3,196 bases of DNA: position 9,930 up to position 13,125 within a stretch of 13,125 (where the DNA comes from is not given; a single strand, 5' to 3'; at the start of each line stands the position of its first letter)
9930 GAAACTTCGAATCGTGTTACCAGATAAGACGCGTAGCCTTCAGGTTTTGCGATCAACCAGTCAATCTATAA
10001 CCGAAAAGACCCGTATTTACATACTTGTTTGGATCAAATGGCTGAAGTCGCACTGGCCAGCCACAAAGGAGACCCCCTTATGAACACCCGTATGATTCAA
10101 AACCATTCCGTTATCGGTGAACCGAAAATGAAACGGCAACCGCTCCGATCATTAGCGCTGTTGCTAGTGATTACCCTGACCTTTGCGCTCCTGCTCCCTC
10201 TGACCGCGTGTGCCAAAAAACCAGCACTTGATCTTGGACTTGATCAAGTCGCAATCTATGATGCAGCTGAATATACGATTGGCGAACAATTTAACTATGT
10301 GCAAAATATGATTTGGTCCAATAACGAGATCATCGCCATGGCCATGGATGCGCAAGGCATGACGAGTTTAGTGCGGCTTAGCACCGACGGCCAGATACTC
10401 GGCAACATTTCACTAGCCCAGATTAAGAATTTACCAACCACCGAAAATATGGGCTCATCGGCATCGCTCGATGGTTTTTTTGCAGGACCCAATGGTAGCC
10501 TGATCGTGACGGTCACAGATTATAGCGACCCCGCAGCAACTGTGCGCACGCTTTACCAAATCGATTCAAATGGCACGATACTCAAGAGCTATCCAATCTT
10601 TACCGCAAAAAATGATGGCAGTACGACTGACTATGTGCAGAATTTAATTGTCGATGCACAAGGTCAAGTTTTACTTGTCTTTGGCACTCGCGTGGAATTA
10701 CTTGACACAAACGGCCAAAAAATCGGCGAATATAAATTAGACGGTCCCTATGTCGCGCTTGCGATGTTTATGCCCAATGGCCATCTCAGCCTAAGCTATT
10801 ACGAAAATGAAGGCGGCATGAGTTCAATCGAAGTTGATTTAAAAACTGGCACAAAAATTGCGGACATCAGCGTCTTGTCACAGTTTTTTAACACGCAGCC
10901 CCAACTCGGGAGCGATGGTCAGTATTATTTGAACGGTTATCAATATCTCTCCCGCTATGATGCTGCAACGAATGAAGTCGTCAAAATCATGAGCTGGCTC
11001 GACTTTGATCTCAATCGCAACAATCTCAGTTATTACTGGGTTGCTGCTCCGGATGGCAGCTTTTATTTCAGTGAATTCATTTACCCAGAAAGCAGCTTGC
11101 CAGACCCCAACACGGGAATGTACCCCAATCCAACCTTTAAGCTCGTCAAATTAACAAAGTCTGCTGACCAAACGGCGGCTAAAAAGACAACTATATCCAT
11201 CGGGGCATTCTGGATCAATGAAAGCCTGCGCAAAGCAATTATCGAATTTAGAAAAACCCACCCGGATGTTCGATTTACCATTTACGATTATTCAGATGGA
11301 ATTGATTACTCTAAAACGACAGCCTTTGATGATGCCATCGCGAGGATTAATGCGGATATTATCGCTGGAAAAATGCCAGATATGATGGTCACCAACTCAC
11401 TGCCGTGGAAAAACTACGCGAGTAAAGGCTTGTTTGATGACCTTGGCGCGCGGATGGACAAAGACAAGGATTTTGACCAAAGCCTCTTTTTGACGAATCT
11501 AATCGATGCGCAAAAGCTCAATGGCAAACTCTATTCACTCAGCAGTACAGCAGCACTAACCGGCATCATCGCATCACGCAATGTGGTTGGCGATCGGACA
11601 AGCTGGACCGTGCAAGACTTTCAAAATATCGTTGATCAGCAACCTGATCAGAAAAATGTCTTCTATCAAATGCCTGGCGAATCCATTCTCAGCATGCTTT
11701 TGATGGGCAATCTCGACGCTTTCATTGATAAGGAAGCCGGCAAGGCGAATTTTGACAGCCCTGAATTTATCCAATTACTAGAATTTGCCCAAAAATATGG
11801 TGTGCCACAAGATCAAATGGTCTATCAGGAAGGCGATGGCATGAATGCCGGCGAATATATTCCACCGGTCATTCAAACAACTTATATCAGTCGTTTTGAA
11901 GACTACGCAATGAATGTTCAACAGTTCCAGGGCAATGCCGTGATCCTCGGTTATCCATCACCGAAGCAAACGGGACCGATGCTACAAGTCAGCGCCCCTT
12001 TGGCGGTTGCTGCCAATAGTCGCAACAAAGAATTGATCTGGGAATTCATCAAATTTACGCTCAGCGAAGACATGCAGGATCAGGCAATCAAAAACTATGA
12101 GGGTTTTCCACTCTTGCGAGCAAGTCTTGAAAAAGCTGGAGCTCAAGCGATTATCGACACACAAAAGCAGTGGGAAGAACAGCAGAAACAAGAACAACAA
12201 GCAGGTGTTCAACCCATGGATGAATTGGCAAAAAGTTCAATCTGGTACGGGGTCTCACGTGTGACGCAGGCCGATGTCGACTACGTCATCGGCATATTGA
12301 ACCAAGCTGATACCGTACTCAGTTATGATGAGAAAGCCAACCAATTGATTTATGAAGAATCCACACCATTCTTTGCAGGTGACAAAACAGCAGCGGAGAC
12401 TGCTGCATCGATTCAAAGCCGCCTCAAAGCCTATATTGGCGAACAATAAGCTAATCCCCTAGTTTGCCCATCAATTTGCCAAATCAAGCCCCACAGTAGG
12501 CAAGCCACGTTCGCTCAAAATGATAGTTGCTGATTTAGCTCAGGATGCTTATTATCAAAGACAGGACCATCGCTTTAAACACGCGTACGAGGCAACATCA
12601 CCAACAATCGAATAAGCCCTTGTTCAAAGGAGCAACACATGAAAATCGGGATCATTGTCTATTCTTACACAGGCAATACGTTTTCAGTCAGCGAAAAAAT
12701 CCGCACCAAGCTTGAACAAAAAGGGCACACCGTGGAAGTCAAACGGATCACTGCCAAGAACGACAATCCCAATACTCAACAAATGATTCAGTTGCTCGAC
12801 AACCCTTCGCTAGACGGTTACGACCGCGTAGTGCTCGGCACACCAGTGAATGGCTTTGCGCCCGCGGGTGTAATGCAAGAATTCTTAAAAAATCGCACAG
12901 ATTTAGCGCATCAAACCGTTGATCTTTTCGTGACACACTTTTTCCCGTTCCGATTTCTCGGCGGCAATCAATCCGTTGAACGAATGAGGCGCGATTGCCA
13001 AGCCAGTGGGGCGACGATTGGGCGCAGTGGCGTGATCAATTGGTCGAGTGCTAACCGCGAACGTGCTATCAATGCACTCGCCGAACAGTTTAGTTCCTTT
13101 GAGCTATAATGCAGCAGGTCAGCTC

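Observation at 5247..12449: Hybrid five-gene operon: sugar-importer permeases and SBP interleaved with a tripartite-efflux-style MFP and MacB-like protein, with no ATPase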

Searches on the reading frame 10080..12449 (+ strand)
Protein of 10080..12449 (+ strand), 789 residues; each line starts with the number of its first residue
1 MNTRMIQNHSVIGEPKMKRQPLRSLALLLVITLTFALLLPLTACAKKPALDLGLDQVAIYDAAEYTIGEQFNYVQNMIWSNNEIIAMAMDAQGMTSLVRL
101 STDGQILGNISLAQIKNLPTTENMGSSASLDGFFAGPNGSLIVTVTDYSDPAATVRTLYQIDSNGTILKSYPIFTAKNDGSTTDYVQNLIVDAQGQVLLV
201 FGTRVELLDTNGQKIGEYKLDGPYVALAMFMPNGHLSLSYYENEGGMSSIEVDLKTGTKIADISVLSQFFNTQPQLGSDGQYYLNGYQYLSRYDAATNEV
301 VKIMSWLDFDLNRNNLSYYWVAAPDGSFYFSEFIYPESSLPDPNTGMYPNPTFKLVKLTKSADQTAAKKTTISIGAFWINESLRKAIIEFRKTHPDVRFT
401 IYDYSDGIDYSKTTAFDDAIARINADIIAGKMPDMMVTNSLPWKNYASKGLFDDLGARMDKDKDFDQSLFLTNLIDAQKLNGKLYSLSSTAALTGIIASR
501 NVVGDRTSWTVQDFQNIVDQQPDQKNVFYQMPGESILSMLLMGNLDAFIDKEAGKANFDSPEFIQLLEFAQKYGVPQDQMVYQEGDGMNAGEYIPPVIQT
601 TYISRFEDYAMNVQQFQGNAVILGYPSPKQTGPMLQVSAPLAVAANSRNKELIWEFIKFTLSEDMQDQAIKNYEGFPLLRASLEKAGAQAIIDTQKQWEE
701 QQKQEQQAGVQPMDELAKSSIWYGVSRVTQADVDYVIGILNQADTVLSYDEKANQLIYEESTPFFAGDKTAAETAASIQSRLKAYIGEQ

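Call 3: search_protein_families(library=pfam, proteins=[window:10080-12449:+], max_evalue=0.01)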
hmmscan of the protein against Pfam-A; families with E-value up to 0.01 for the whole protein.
window:10080-12449:+ (789 aa): 1 family
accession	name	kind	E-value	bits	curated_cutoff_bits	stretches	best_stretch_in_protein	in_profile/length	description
PF01547.30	SBP_bac_1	-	4.3e-09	37.2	26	1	382-666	9-306/307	Bacterial extracellular solute-binding protein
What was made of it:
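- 10080..12449 (+): Giant lipoprotein solute-binding protein (789 aa from ATG 10080; 773 aa from ATG 10128): N-terminal extra domain of about 340 aa plus a C-terminal SBP_bac_1 domain. SBP_bac_1 at 37.2 bits against a cut-off of 26, covering residues 382-666 (call 3).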

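Call 7: search_protein_families(library=ncbifam, proteins=[window:10128-12449:+], max_evalue=0.01)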
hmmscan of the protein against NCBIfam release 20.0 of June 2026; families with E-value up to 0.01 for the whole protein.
window:10128-12449:+ (773 aa): 0 families

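Call 35: search_solved_structures(query=A4, max_evalue=0.1)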
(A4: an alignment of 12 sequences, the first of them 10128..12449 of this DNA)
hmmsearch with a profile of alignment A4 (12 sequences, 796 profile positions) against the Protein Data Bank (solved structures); distinct sequences matched with E-value up to 0.1: 30.
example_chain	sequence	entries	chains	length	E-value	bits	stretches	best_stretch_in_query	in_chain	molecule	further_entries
7x0o_A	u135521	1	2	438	1.3e-32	116.4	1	403-794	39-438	CbpC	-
5f7v_A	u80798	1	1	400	6.3e-22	81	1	390-531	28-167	Lmo0181 protein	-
5z6b_A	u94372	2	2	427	3.1e-12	49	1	408-706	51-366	Putative ABC transporter substrate-binding protein YesO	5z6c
4r6k_A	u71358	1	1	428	3.1e-12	48.9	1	408-706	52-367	SOLUTE-BINDING PROTEIN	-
1y4t_A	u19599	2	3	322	1.3e-07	33.7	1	606-696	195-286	putative iron-uptake ABC transport system periplasmic iron-binding protein | Putative iron-uptake ABC transport system,periplasmic iron-binding protein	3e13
4qrz_A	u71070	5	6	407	2.6e-07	32.7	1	418-499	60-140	ABC-TYPE SUGAR TRANSPORTER | ABC transporter, substrate binding protein (Sugar)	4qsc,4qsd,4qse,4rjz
6lce_A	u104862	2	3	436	8.1e-07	31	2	637-679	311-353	ABC transporter substrate binding component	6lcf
6rjy_A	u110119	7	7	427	1.9e-06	29.8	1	395-585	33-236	Arabino-oligosaccharids-binding protein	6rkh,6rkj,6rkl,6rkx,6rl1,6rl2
5ysb_A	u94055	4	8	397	2.4e-06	29.5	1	421-494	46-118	Lin1841 protein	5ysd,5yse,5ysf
4r9f_A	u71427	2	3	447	2.8e-05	26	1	423-509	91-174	MBP1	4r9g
7vfq_A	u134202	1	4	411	3.1e-05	25.8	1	392-496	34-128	Extracellular solute-binding protein, family 1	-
7vfr_A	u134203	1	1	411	4.6e-05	25.2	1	392-496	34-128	Extracellular solute-binding protein, family 1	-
2z8d_A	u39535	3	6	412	5.6e-05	25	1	392-467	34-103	Galacto-N-biose/lacto-N-biose I transporter substrate-binding protein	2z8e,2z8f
7nbz_A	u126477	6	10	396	5.7e-05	24.9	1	557-677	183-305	Sulfoquinovosyl binding protein | Sulfoquinovosyl glycerol-binding protein SmoF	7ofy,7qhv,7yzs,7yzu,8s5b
3uor_A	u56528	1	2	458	8.6e-05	24.3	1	392-495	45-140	ABC transporter sugar binding protein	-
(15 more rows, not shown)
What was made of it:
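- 10080..12449 (+): The C-domain profile hits CbpC 7x0o at E 1.3e-32, then Lmo0181 and YesO (call 35).
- On CUT1-type binding-protein-dependent ABC importer: PDB relatives are CbpC, Lmo0181, YesO and AbnE-type binders (call 35).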

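Call 43: search_solved_structures(query=A4, max_evalue=1e-20, show_alignments=1)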
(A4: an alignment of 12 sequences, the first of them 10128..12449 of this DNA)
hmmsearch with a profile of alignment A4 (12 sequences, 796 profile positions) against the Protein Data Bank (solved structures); distinct sequences matched with E-value up to 1e-20: 2.
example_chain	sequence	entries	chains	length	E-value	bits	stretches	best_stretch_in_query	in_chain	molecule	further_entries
7x0o_A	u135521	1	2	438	1.3e-32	116.4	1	403-794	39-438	CbpC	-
5f7v_A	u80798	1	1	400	6.3e-22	81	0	390-531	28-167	Lmo0181 protein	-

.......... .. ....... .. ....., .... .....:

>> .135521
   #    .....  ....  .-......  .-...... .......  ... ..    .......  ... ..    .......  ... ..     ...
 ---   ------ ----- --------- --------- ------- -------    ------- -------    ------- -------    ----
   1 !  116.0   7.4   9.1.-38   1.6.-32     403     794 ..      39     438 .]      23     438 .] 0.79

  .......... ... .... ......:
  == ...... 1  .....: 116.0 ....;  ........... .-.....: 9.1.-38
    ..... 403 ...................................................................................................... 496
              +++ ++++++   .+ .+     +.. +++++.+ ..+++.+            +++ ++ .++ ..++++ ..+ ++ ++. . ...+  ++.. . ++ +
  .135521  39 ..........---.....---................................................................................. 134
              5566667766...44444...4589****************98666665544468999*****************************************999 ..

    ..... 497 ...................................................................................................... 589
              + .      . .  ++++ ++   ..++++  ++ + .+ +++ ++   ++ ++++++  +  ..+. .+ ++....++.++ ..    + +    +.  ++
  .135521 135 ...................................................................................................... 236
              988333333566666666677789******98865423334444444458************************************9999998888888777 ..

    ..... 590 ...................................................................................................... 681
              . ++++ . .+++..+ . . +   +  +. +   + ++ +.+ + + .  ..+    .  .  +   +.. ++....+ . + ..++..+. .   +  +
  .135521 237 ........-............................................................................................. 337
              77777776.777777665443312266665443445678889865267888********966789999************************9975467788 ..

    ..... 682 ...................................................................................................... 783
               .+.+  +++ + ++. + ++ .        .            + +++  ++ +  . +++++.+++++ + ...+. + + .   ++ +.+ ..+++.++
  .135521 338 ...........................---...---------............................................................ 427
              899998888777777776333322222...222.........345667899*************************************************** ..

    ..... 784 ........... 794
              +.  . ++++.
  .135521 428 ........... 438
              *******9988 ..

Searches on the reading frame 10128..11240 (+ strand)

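Call 64: search_protein_families(library=pfam, proteins=[window:10128-11240:+], max_evalue=5)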
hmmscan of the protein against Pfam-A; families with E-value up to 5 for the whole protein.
window:10128-11240:+ (371 aa): 2 families
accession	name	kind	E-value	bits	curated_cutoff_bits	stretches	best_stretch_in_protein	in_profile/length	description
PF06977.17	SdiA-regulated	-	0.059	13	21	1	78-108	44-74/249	SdiA-regulated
PF05935.17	Arylsulfotrans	-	0.079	12.4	24.2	1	140-222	28-107/374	Arylsulfotransferase (ASST)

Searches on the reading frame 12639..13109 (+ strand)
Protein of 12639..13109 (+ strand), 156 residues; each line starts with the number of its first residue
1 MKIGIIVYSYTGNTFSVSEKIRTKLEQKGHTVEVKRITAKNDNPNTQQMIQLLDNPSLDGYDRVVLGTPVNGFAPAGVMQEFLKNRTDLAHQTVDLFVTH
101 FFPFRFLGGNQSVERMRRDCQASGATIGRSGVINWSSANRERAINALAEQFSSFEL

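Call 3: search_protein_families(library=pfam, proteins=[window:12639-13109:+], max_evalue=0.01)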
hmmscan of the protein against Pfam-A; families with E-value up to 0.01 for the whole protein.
window:12639-13109:+ (156 aa): 2 families
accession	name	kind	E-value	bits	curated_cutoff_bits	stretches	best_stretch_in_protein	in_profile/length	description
PF12724.12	Flavodoxin_5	-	2.3e-07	31.7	27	1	5-99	2-83/145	Flavodoxin domain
PF12641.12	Flavodoxin_3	-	0.00011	22.5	27.5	1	6-102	3-79/160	Flavodoxin domain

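Call 7: search_protein_families(library=ncbifam, proteins=[window:12639-13109:+], max_evalue=0.01)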
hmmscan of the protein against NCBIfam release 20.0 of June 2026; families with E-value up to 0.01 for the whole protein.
window:12639-13109:+ (156 aa): 6 families
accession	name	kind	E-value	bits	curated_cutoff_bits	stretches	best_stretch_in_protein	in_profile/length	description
TIGR01753.1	flav_short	equivalog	9.4e-08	32.7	123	1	5-151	3-139/140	flavodoxin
NF006747.0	PRK09271.1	equivalog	4.8e-05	23.1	104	1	1-42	1-42/160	flavodoxin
TIGR01754.1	flav_RNR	hypoth_equivalog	0.00034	20.5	163.8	1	1-44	1-45/140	putative ribonucleotide reductase-associated flavodoxin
NF038196.1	ferrodoxin_EFR1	subfamily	0.00087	19.4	75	1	5-88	1-68/242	EFR1 family ferrodoxin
NF006739.0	PRK09267.1-5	subfamily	0.002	17.9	175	0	2-41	3-43/168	flavodoxin FldA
NF002999.0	PRK03767.1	equivalog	0.0071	16.2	141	0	1-88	2-97/200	NAD(P)H:quinone oxidoreductase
